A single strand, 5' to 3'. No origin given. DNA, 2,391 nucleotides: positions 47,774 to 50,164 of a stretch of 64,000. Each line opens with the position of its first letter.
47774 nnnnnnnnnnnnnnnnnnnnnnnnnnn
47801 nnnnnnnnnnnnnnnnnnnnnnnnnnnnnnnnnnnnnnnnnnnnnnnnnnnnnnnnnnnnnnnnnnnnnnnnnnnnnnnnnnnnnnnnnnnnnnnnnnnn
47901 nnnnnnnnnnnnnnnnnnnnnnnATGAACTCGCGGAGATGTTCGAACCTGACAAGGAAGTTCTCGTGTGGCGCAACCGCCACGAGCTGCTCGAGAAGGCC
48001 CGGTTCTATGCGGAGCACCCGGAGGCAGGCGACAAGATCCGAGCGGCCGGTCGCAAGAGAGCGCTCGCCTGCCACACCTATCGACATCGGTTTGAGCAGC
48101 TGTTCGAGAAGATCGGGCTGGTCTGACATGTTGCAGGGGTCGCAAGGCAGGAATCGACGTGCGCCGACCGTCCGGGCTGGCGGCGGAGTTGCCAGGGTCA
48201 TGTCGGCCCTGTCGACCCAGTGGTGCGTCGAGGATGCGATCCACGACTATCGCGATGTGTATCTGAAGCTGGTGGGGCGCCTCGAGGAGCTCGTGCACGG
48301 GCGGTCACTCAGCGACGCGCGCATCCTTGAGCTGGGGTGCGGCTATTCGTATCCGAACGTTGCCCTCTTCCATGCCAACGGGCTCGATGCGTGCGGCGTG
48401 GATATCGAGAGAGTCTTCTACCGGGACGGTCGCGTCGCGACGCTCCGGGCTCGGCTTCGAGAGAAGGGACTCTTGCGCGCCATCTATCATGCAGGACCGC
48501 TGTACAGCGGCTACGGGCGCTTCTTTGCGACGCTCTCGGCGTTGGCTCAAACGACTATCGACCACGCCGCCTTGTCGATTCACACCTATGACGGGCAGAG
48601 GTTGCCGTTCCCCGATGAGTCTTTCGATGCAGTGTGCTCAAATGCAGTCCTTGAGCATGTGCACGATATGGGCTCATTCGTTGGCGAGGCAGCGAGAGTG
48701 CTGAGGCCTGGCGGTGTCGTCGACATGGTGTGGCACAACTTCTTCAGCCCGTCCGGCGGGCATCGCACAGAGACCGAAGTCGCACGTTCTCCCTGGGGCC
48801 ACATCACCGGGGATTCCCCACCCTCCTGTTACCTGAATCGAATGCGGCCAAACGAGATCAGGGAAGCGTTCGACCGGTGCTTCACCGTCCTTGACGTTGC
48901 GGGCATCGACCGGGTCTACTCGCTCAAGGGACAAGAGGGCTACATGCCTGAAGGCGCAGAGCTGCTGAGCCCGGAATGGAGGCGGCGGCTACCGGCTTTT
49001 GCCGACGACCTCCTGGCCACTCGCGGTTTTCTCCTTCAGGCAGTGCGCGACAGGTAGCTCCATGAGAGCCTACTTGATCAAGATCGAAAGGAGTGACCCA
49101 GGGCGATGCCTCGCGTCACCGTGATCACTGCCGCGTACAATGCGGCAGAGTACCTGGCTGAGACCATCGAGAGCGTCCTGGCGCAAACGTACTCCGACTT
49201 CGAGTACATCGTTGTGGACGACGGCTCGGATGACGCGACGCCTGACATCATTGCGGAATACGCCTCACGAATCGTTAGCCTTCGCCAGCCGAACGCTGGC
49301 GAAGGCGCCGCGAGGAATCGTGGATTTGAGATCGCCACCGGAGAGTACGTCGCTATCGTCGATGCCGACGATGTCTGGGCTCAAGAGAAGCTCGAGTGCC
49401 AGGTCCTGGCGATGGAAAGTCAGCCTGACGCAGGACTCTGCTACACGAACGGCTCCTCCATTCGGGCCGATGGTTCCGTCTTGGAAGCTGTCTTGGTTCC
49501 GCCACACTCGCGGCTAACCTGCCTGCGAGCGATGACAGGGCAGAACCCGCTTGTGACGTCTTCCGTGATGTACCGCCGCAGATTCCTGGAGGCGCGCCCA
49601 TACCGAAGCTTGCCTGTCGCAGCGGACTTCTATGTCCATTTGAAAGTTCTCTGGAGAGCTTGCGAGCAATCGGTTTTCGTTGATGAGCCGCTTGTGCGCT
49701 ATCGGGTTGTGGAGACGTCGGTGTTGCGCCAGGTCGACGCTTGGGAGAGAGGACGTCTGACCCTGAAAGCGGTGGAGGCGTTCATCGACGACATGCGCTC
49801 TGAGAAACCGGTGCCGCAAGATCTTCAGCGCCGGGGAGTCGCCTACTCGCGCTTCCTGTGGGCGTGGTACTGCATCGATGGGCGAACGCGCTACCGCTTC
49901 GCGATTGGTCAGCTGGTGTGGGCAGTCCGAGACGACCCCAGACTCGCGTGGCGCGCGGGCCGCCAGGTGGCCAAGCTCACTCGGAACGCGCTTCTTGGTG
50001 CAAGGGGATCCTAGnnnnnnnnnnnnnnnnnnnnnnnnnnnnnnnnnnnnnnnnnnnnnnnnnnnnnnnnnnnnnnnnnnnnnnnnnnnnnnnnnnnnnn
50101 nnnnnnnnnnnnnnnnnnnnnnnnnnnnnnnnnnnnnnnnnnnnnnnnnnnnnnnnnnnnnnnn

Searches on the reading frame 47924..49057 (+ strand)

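Call 6: search_protein_families(library=pfam, proteins=[window:47924-49057:+], max_evalue=0.01)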
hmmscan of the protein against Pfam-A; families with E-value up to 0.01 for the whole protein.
window:47924-49057:+ (377 aa): 7 families
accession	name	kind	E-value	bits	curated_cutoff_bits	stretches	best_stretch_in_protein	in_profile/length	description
PF08241.18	Methyltransf_11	-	1.4e-16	61.4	21.2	1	208-266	34-93/95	Methyltransferase domain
PF13649.12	Methyltransf_25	-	1e-11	45.8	27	1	208-264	37-97/97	Methyltransferase domain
PF13489.12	Methyltransf_23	-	1.1e-11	45.2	27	1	126-266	18-114/164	Methyltransferase domain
PF08242.18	Methyltransf_12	-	2.1e-08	35.2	30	1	216-266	45-98/98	Methyltransferase domain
PF13847.12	Methyltransf_31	-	2.7e-07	30.8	27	1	223-267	62-108/145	Methyltransferase domain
PF03141.22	Methyltransf_29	-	0.00029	20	23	1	224-265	172-214/506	Putative S-adenosyl-L-methionine-dependent methyltransferase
PF01209.24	Ubie_methyltran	-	0.0019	18.1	20.1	1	223-267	106-150/233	ubiE/COQ5 methyltransferase family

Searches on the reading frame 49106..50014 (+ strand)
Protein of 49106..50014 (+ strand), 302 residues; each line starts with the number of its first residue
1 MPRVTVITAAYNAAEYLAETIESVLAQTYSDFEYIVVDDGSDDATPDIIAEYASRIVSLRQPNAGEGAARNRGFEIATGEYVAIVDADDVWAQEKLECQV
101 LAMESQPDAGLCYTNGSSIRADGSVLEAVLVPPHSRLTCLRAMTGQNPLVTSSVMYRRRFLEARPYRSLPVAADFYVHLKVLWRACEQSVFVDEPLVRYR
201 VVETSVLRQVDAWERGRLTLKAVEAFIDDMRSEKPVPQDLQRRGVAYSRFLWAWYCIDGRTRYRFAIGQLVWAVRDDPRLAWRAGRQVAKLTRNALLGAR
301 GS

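Call 6: search_protein_families(library=pfam, proteins=[window:49106-50014:+], max_evalue=0.01)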
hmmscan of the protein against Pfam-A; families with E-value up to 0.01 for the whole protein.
window:49106-50014:+ (302 aa): 4 families
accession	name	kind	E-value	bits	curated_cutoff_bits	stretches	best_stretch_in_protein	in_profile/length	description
PF00535.33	Glycos_transf_2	-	5.2e-35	121.3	23.3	1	5-117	1-117/168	Glycosyl transferase family 2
PF13641.12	Glyco_tranf_2_3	-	1.6e-14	54.9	27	1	2-161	1-171/230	Glycosyltransferase like family 2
PF10111.15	Glyco_tranf_2_2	-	3.5e-13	50.1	27.3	1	12-151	10-159/276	Glycosyltransferase like family 2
PF13704.12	Glyco_tranf_2_4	-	0.0049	17.8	27.5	0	12-90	2-83/98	Glycosyl transferase family 2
